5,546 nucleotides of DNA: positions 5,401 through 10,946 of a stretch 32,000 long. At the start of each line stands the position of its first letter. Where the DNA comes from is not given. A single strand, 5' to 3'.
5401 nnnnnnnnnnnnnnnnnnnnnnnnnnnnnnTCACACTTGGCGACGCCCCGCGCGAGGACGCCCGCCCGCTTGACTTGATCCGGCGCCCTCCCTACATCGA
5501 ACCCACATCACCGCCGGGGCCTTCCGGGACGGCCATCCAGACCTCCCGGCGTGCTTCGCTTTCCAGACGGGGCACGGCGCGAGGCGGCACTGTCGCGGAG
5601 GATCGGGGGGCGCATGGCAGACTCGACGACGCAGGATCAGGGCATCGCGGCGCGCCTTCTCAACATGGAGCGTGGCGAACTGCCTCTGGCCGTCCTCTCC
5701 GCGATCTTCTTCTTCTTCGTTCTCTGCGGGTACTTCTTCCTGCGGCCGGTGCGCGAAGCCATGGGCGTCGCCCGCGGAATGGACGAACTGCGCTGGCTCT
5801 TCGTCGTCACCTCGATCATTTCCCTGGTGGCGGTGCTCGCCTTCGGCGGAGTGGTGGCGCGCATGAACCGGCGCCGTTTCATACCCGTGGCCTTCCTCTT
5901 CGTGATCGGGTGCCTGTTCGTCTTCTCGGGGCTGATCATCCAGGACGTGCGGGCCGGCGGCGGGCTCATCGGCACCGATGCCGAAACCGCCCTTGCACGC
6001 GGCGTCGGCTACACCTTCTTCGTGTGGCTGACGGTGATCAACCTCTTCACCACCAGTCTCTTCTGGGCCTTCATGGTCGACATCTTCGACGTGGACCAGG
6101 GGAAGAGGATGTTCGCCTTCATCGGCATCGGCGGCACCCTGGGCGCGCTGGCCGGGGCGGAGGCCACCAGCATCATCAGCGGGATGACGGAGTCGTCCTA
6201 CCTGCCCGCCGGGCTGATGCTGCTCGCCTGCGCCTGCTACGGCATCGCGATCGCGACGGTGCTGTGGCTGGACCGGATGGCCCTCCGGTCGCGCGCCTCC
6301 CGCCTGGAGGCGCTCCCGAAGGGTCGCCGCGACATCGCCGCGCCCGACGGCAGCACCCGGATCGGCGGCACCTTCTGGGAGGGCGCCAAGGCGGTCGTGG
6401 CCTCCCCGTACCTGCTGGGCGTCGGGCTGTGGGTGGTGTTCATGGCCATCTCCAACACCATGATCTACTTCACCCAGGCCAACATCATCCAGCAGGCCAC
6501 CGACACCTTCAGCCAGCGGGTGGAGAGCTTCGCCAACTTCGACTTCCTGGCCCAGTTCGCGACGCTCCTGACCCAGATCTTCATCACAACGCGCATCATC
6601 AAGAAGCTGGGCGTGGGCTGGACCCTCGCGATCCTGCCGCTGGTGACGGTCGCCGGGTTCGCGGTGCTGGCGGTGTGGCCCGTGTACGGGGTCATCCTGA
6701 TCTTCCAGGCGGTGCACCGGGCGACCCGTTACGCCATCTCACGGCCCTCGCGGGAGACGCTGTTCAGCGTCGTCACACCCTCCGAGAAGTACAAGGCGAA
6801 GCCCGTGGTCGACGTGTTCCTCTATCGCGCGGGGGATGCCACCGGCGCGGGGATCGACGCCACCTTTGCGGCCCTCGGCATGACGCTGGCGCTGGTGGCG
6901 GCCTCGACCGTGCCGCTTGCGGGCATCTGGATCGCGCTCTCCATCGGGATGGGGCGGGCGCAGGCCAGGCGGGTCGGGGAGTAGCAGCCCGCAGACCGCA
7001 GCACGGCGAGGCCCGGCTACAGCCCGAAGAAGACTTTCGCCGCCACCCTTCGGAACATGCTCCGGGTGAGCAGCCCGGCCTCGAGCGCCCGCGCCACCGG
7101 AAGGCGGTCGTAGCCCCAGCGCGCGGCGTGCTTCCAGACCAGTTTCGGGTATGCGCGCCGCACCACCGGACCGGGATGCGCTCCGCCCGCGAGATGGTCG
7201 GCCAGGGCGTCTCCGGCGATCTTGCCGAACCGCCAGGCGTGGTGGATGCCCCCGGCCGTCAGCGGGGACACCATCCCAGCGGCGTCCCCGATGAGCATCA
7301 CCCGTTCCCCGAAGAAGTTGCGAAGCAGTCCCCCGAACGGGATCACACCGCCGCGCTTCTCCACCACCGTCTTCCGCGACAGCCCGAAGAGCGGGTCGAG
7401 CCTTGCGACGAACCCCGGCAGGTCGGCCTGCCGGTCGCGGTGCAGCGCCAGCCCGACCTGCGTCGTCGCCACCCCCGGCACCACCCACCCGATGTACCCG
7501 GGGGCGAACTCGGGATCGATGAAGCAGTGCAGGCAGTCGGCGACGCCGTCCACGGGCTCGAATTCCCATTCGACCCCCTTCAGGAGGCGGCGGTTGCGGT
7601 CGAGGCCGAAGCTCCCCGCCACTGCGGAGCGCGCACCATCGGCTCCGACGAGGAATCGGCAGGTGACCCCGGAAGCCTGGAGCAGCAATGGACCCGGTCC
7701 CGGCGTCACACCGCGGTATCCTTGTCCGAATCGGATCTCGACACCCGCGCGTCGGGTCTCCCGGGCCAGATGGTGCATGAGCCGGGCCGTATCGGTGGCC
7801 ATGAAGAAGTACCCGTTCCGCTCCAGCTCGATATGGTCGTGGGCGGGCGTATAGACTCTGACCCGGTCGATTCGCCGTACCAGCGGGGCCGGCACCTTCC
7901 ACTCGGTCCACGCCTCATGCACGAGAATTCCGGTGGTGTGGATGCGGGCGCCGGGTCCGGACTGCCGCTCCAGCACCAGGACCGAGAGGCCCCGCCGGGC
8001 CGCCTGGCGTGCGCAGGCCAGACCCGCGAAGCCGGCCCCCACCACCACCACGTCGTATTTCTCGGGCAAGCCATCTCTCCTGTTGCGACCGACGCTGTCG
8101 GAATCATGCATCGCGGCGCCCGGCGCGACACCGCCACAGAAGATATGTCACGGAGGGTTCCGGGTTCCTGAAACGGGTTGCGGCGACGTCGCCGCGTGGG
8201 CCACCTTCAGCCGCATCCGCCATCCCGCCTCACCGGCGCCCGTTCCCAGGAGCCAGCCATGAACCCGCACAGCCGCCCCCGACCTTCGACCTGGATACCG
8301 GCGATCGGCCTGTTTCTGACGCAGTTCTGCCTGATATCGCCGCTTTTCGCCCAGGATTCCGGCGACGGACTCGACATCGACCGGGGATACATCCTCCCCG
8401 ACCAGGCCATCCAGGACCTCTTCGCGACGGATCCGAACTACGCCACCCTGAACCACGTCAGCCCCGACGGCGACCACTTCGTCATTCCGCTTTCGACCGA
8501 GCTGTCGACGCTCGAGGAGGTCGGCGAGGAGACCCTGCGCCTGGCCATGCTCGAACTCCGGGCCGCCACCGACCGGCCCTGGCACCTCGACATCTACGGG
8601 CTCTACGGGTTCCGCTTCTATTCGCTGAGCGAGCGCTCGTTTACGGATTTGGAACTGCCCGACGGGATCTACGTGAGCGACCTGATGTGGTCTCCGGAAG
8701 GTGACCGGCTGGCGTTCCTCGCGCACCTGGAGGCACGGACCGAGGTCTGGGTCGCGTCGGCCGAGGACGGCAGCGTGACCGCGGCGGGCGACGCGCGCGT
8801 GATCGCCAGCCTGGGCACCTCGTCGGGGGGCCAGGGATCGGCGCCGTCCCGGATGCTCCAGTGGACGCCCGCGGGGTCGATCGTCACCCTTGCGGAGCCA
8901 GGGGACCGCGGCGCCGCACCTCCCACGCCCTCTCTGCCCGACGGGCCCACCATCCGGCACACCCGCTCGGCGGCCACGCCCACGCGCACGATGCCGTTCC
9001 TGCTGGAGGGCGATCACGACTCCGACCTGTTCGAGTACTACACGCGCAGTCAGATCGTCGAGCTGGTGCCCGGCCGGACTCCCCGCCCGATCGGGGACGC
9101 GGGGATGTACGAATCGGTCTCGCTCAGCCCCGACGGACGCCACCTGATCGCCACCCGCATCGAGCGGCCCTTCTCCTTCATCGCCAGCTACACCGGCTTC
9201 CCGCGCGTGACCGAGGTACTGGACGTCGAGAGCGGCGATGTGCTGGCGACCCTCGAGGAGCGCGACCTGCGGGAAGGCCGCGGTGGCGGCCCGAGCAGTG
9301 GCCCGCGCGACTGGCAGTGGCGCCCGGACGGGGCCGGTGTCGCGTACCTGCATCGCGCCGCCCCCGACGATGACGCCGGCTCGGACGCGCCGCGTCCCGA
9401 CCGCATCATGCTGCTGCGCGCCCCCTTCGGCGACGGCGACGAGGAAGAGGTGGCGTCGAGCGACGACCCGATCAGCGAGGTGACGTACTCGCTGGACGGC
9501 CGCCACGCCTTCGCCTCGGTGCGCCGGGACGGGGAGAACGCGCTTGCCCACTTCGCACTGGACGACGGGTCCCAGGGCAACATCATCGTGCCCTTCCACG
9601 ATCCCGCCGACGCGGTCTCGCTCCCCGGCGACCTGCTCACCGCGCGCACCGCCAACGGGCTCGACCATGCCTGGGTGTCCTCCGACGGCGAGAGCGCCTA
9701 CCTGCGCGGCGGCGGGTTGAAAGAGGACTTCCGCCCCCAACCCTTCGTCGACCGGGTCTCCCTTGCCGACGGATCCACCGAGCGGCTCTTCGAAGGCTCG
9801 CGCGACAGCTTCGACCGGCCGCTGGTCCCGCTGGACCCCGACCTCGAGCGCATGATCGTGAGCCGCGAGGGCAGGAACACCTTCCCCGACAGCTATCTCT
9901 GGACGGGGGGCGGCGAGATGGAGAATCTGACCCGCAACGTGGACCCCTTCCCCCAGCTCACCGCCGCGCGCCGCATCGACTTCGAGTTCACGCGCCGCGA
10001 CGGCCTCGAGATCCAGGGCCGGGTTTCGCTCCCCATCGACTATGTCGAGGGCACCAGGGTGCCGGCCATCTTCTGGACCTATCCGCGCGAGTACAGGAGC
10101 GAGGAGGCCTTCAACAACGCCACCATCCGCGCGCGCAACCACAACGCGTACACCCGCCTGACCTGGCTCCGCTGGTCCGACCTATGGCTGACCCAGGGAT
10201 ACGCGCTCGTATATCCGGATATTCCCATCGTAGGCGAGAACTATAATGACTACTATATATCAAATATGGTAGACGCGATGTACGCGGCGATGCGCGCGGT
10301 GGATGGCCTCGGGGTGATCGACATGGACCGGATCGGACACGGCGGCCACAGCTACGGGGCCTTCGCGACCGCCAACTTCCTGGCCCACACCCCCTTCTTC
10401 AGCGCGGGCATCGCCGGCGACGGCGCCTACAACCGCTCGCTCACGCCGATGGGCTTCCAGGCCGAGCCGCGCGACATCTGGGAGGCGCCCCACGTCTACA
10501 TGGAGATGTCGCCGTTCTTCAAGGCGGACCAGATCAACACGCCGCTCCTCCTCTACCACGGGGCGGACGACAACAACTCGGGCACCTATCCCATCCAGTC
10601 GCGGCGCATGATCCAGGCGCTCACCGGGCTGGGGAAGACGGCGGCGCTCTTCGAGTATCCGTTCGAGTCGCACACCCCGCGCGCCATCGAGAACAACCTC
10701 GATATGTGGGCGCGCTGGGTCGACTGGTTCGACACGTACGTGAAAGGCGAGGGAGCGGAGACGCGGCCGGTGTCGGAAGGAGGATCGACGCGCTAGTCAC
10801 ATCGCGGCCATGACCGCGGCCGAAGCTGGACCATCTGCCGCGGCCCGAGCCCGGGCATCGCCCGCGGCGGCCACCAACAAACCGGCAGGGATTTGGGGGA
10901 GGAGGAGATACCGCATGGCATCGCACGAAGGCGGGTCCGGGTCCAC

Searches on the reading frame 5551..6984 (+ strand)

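Call 52: search_protein_families(library=pfam, proteins=[window:5551-6984:+], max_evalue=0.001)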
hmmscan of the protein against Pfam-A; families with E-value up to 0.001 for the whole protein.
window:5551-6984:+ (477 aa): 2 families
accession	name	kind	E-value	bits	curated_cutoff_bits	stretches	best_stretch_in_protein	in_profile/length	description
PF03219.20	TLC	-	1.3e-08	34.6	21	1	164-437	160-453/491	TLC ATP/ADP transporter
PF07690.21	MFS_1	-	0.00096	18.6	33.4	1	46-203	205-347/347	Major Facilitator Superfamily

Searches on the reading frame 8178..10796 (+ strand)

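Call 52: search_protein_families(library=pfam, proteins=[window:8178-10796:+], max_evalue=0.001)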
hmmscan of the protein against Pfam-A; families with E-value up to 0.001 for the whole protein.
window:8178-10796:+ (872 aa): 1 family
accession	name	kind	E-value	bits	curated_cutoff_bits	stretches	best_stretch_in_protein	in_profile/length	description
PF00326.27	Peptidase_S9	-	1.7e-17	64.1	22.6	1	672-856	12-211/213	Prolyl oligopeptidase family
